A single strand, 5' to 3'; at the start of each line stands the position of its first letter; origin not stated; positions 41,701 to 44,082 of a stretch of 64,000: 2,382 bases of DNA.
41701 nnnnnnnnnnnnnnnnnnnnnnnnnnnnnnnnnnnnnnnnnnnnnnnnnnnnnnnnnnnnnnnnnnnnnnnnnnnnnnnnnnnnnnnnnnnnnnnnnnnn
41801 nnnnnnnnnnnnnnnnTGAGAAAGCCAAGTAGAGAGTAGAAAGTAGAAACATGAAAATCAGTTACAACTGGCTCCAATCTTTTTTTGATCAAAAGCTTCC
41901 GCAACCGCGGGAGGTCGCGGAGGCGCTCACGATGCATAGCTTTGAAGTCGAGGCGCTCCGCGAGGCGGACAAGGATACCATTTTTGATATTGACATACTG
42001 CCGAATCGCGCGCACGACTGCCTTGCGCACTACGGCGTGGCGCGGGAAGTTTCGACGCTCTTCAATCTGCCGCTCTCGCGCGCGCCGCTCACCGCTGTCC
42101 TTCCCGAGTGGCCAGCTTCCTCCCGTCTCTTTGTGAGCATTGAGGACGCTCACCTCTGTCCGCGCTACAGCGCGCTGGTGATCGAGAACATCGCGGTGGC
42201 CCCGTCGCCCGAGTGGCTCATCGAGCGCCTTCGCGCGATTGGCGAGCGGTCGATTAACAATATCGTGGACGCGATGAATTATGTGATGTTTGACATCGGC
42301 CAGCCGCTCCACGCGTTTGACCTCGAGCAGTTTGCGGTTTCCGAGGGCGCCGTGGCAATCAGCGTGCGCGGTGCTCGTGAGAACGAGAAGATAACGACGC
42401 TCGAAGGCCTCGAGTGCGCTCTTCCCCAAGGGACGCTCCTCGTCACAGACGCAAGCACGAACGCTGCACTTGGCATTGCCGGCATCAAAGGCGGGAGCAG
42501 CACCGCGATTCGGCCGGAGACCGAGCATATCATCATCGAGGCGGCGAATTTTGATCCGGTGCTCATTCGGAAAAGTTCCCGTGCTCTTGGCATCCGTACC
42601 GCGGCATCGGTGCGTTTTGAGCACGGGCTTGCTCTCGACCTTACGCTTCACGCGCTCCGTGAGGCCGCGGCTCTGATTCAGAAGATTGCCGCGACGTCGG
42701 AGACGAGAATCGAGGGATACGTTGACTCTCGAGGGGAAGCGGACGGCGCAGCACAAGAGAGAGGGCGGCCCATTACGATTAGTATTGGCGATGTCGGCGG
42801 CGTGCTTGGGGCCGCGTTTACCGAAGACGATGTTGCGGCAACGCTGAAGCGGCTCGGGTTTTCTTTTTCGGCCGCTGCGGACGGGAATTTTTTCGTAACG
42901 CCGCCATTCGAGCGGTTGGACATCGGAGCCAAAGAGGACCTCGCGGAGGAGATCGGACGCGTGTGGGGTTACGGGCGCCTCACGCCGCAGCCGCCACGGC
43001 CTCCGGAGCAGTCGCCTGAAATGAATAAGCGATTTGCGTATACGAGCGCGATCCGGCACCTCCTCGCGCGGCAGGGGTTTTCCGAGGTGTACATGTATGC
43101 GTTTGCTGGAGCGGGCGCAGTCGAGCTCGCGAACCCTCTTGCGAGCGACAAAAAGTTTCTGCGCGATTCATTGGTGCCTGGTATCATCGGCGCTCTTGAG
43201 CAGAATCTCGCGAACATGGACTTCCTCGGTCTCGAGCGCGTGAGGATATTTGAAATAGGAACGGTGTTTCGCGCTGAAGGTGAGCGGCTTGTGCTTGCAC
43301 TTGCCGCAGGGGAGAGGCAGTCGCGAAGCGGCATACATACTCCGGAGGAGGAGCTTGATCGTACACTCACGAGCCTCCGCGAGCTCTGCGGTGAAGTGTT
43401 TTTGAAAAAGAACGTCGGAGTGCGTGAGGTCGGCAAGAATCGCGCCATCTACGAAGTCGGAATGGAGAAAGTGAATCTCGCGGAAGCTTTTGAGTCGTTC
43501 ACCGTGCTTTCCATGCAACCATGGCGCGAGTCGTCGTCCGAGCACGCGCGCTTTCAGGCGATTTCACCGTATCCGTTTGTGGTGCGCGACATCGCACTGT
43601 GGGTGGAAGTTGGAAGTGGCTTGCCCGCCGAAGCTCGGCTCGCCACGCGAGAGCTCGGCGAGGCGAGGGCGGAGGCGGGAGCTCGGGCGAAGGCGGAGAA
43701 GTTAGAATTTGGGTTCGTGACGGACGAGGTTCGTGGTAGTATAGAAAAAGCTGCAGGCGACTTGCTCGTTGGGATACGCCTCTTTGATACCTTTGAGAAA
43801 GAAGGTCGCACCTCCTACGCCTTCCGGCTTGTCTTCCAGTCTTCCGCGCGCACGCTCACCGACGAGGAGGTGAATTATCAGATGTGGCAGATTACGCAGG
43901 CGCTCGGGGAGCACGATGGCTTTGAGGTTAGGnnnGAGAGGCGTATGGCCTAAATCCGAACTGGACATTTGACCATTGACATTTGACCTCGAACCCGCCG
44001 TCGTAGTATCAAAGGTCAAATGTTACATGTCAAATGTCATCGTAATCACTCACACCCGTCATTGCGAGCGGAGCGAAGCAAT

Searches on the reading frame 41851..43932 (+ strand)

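Call 77: search_protein_families(library=pfam, proteins=[window:41851-43932:+], max_evalue=0.0001)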
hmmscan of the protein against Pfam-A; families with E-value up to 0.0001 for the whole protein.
window:41851-43932:+ (694 aa): 4 families
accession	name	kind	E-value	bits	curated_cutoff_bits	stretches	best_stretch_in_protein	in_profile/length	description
PF03483.22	B3_4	-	7.9e-55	185.6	29.3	1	103-280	2-173/174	B3/4 domain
PF03484.21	B5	-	4.3e-15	56.1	28.6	1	308-374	1-67/67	tRNA synthetase B5 domain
PF17759.6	tRNA_synthFbeta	-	1e-14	54.9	22.4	1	382-502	6-141/214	Phenylalanyl tRNA synthetase beta chain CLM domain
PF03147.19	FDX-ACB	-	1.8e-14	54.4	31.1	1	625-694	21-94/94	Ferredoxin-fold anticodon binding domain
